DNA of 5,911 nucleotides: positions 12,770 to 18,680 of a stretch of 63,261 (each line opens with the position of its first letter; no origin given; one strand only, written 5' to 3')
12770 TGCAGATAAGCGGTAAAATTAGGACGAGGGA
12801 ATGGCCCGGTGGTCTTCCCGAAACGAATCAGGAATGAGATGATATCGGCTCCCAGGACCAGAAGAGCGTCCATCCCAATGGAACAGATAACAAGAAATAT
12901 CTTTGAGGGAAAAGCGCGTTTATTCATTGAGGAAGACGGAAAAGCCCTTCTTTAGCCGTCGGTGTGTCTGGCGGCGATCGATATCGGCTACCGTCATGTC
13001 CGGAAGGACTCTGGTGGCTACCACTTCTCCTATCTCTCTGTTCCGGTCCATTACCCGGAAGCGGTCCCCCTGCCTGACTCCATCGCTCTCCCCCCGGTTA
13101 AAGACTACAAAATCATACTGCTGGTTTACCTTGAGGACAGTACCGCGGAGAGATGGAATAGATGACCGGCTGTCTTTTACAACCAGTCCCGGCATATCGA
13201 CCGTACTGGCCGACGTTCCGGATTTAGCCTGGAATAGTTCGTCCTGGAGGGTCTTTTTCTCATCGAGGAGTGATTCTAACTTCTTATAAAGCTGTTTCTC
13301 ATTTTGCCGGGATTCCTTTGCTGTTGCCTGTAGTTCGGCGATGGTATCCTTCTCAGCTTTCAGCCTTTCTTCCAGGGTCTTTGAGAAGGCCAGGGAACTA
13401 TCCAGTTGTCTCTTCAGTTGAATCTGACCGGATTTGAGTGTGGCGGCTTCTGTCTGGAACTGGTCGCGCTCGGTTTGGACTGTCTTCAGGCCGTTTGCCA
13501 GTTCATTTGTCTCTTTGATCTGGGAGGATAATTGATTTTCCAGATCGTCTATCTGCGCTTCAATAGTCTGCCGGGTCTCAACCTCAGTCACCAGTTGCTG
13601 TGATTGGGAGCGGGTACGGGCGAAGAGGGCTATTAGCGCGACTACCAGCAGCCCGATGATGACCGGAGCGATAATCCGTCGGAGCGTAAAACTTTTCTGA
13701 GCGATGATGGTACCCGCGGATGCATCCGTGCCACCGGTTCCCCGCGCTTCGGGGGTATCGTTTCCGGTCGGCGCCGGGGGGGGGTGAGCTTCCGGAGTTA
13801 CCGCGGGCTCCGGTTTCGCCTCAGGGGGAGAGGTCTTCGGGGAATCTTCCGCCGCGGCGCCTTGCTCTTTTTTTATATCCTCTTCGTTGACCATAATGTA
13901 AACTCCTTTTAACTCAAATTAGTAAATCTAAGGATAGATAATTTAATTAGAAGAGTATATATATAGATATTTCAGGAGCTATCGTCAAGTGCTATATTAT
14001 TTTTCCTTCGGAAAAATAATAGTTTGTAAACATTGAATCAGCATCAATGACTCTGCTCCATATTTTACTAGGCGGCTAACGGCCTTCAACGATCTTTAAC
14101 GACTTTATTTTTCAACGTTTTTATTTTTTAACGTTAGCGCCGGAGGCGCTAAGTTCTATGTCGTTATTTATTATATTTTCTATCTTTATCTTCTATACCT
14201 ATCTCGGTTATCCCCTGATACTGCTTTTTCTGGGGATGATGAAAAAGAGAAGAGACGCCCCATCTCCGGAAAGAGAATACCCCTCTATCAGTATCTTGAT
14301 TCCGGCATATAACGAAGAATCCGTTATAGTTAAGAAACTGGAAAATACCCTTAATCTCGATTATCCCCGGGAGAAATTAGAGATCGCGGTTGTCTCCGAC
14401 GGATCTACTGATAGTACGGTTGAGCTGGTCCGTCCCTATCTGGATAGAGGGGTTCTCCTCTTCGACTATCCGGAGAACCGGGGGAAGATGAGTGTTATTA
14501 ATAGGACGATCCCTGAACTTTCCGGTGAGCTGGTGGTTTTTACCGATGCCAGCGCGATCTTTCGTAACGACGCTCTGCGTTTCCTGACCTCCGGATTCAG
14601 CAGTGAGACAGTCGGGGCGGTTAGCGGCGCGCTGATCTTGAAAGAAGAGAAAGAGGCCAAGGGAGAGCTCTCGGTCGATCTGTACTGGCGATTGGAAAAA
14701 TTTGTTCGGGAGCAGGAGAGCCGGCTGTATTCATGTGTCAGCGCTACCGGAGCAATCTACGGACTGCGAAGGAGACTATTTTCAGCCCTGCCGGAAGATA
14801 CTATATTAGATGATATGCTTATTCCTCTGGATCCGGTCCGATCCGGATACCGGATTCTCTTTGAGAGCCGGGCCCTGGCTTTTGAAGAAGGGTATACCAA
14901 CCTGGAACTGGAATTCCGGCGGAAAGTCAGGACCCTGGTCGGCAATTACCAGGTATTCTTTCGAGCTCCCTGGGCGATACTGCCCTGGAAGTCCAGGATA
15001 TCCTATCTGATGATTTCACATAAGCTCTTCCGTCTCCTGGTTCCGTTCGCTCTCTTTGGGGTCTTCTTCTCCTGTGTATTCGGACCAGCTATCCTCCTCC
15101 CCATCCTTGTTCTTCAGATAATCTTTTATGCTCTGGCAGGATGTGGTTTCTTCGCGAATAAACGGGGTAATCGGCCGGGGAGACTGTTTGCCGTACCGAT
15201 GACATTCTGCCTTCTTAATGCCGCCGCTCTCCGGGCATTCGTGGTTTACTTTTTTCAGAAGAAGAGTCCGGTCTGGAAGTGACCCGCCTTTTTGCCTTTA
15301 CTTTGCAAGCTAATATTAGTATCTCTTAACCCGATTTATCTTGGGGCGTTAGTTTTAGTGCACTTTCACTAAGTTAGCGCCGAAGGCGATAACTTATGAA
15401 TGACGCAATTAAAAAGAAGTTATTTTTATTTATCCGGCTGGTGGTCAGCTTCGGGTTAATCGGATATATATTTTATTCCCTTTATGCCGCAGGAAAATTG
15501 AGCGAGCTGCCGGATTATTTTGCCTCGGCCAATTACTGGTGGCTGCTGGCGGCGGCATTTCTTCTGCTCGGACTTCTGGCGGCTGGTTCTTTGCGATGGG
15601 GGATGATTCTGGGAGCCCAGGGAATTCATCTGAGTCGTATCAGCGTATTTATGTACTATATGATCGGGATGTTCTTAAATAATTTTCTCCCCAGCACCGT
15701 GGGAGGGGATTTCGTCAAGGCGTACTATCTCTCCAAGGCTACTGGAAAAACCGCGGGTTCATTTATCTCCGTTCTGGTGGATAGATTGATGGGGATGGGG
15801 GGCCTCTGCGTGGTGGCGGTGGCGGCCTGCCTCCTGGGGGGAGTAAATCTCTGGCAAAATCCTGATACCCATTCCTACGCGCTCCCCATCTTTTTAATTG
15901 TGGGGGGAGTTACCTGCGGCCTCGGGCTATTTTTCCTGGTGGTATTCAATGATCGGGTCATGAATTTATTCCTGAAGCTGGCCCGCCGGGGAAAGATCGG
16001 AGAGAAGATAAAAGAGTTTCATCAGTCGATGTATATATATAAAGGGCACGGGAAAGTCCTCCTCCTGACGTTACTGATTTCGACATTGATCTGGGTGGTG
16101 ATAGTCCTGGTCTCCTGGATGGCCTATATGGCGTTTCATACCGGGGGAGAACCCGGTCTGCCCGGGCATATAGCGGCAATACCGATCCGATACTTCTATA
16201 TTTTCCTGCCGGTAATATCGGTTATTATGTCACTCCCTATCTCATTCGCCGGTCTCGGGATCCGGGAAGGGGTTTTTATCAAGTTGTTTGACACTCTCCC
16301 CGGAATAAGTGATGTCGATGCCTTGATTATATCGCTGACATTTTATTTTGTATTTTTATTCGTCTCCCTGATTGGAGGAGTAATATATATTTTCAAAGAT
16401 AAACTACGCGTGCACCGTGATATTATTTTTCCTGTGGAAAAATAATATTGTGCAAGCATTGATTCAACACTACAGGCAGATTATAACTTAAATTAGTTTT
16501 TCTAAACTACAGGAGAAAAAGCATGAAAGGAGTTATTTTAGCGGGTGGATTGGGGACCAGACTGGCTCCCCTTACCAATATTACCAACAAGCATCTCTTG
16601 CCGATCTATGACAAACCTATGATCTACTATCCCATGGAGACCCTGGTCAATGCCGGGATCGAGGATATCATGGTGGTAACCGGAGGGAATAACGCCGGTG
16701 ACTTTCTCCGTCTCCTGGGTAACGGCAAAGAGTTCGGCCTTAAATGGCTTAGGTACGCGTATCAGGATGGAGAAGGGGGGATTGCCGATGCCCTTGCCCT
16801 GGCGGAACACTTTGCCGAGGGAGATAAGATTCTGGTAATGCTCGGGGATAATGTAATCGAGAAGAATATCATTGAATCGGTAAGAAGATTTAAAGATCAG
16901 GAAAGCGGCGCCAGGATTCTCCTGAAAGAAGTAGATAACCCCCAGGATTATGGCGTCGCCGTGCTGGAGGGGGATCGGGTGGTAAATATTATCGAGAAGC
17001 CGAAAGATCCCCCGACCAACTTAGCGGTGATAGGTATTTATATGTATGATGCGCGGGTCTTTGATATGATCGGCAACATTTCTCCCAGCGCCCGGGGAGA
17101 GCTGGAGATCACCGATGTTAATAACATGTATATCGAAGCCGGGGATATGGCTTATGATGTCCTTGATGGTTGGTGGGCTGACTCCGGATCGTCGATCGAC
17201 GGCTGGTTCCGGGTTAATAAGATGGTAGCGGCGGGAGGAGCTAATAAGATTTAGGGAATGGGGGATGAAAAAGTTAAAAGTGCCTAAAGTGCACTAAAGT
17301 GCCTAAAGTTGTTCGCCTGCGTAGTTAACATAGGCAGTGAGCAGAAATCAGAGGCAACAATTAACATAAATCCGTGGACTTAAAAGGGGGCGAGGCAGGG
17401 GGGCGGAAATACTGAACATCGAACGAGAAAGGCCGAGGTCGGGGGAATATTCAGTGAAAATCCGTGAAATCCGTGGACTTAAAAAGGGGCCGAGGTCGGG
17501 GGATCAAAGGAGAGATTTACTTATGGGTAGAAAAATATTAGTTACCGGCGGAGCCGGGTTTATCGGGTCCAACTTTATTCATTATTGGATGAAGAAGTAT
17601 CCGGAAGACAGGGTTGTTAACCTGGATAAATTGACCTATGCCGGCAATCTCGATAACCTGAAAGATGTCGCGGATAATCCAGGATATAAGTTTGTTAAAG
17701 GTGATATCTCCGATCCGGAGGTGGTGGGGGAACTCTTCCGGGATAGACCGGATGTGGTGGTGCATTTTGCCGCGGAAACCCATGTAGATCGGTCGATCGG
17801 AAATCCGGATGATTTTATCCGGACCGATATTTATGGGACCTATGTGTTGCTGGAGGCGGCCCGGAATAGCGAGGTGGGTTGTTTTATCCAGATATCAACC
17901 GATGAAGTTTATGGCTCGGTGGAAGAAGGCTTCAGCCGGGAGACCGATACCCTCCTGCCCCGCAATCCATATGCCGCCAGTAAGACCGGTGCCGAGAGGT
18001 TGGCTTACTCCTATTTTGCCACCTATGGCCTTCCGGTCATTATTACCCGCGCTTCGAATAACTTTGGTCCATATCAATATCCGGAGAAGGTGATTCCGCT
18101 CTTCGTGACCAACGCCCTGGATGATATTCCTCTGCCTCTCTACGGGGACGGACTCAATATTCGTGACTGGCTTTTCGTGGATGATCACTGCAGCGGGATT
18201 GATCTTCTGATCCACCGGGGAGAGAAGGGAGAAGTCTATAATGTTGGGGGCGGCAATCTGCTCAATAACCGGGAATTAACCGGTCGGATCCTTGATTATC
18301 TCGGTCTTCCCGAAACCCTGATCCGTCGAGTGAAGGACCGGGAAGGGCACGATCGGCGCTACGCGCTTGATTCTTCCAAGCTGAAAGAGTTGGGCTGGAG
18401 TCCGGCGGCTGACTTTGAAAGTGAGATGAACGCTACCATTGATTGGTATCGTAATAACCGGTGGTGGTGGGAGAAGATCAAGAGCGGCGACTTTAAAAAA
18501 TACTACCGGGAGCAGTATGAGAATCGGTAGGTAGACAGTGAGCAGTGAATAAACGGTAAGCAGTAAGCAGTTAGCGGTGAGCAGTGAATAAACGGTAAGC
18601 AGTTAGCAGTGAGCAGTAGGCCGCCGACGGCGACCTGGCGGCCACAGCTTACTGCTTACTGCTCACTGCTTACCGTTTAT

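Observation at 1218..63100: Modular 'word-palindromes' fill almost every intergenic gap (families A-L plus shared modules)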

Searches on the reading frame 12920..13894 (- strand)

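Call 11: search_protein_families(library=ncbifam, proteins=[window:12920-13894:-])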
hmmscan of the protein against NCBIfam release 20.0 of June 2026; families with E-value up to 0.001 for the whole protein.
window:12920-13894:- (324 aa): 6 families
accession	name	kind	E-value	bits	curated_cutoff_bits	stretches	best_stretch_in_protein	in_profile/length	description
TIGR02168.1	SMC_prok_B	equivalog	9.2e-07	27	567.35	1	93-229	764-900/1181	chromosome segregation protein SMC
NF045780.1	TrlF_fam_ATP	equivalog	2.1e-05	23.4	350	1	98-224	559-685/944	TrlF family AAA-like ATPase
TIGR02169.1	SMC_prok_A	equivalog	2.9e-05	21.9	729.4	1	103-228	831-948/1165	chromosome segregation protein SMC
TIGR03752.1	conj_TIGR03752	hypoth_equivalog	0.00032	20.1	241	1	74-235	8-154/471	TIGR03752 family integrating conjugative element protein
NF052320.1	Cbp1_fam_LP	subfamily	0.00062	19.4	90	1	82-214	6-136/286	Cbp1 family collagen-binding glycoprotein adhesin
NF045487.1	ASRP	equivalog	0.00071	18.3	300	1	103-220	352-469/593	archaea-specific SMC-related protein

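Call 75: search_protein_families(library=pfam, max_evalue=0.00001, proteins=[window:12920-13894:-])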
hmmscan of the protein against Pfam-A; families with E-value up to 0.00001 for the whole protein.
window:12920-13894:- (324 aa): 0 families

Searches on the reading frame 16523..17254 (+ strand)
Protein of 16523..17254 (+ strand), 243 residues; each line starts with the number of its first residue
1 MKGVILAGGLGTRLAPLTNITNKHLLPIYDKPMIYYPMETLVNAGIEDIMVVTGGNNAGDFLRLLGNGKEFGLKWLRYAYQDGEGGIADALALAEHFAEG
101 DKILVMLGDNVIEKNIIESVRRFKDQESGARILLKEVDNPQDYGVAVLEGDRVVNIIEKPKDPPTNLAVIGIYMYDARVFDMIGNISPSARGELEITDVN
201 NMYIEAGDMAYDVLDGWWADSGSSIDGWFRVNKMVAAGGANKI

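Call 12: search_protein_families(library=ncbifam, proteins=[window:16523-17254:+])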
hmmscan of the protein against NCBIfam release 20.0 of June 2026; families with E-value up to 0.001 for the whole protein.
window:16523-17254:+ (243 aa): 38 families (the best 25 are shown)
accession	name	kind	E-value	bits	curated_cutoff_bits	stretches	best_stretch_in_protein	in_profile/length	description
TIGR01208.1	rmlA_long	equivalog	2.7e-70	237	320.25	1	2-232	1-231/353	glucose-1-phosphate thymidylyltransferase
TIGR01207.1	rmlA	equivalog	3.2e-65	220.1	360.65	1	2-222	1-224/286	glucose-1-phosphate thymidylyltransferase RfbA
NF012024.0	PRK15480.1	equivalog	5.5e-56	189.8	588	1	2-215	5-219/292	glucose-1-phosphate thymidylyltransferase RfbA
TIGR03992.1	Arch_glmU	subfamily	4.1e-51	174.1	292.1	1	1-224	1-217/393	bifunctional sugar-1-phosphate nucleotidylyltransferase/acetyltransferase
NF041313.1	UDPGP_AglF_Halo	equivalog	5.6e-45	153.6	400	1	1-223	1-223/234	UTP--glucose-1-phosphate uridylyltransferase AglF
NF041173.1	Sug_nt_acttase_Thmprot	equivalog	5.1e-35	121.2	600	1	1-226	1-219/405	bifunctional sugar-1-phosphate nucleotidylyltransferase/acetyltransferase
TIGR01099.1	galU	equivalog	6.7e-32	111.1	326.8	2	78-225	98-256/261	UTP--glucose-1-phosphate uridylyltransferase GalU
NF052502.1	man1P_GTase_Rv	exception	5.5e-24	84.7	440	1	2-185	2-184/352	mannose-1-phosphate guanylyltransferase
NF009928.0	PRK13389.1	equivalog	1.1e-21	77.2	548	2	102-222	138-267/302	UTP--glucose-1-phosphate uridylyltransferase GalU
NF045761.1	NAMPUrTaseMurU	equivalog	1.2e-18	67.8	250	1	1-223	1-216/226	N-acetylmuramate alpha-1-phosphate uridylyltransferase MurU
TIGR01173.1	glmU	equivalog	2.2e-16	59.8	366.85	1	3-207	3-206/452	bifunctional UDP-N-acetylglucosamine diphosphorylase/glucosamine-1-phosphate N-acetyltransferase GlmU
TIGR02623.1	G1P_cyt_trans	equivalog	1e-15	57.9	300.25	2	1-54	1-54/255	glucose-1-phosphate cytidylyltransferase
NF007516.0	PRK10122.1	equivalog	9.6e-15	54.5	534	1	1-55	4-58/297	UTP--glucose-1-phosphate uridylyltransferase GalF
NF010934.1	PRK14354.1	equivalog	1.6e-14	53.3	450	1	3-208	2-207/447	bifunctional UDP-N-acetylglucosamine diphosphorylase/glucosamine-1-phosphate N-acetyltransferase GlmU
TIGR01105.1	galF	equivalog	1.4e-13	50.7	659.2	1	1-55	4-58/297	GalU regulator GalF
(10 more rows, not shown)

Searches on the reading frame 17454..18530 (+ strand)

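Call 12: search_protein_families(library=ncbifam, proteins=[window:17454-18530:+])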
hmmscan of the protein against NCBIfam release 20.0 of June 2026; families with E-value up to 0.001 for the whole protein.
window:17454-18530:+ (358 aa): 29 families (the best 25 are shown)
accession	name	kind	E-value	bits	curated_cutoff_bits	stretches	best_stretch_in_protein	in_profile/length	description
TIGR01181.1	dTDP_gluc_dehyt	equivalog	1.5e-132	441.6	365.1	1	27-342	1-321/321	dTDP-glucose 4,6-dehydratase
NF007490.0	PRK10084.1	subfamily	5.6e-96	321.7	649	1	27-358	2-360/361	dTDP-glucose 4,6-dehydratase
NF007582.0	PRK10217.1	equivalog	3.3e-91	306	698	1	26-348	2-347/355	dTDP-glucose 4,6-dehydratase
TIGR04180.1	EDH_00030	hypoth_equivalog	1.5e-40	139.1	475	1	28-317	1-294/297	NAD-dependent 4,6-dehydratase LegB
TIGR01179.1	galE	equivalog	2.2e-33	115.5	262.3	1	27-335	1-328/332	UDP-glucose 4-epimerase GalE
TIGR02622.1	CDP_4_6_dhtase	equivalog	5.6e-27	94.8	278.45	1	24-335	3-333/352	CDP-glucose 4,6-dehydratase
NF011728.1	PRK15181.1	equivalog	8.6e-20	71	760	1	22-334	12-339/348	Vi polysaccharide biosynthesis UDP-N-acetylglucosaminuronic acid C-4 epimerase TviC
TIGR02197.1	heptose_epim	equivalog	4.8e-19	68.7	274.6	1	28-284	1-261/316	ADP-glyceromanno-heptose 6-epimerase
TIGR03466.1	HpnA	hypoth_equivalog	2.5e-17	62.8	367.65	1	27-270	2-234/327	hopanoid-associated sugar epimerase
TIGR01214.1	rmlD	equivalog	5.8e-17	61.7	224.05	1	27-202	1-149/285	dTDP-4-dehydrorhamnose reductase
NF007956.0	PRK10675.1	subfamily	1e-16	61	394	1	27-182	2-158/338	UDP-glucose 4-epimerase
TIGR03589.1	PseB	equivalog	1.5e-14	53.7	407.75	1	25-152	4-128/324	UDP-N-acetylglucosamine 4,6-dehydratase (inverting)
TIGR01472.1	gmd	equivalog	1.1e-13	51.1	415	1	75-277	53-262/342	GDP-mannose 4,6-dehydratase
NF047922.1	GDPFucSynFcl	equivalog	3.8e-13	49.6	500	1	96-335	51-304/308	GDP-L-fucose synthase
NF043036.1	ErythonDh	equivalog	2.1e-12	46.9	325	1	27-187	2-163/321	D-erythronate dehydrogenase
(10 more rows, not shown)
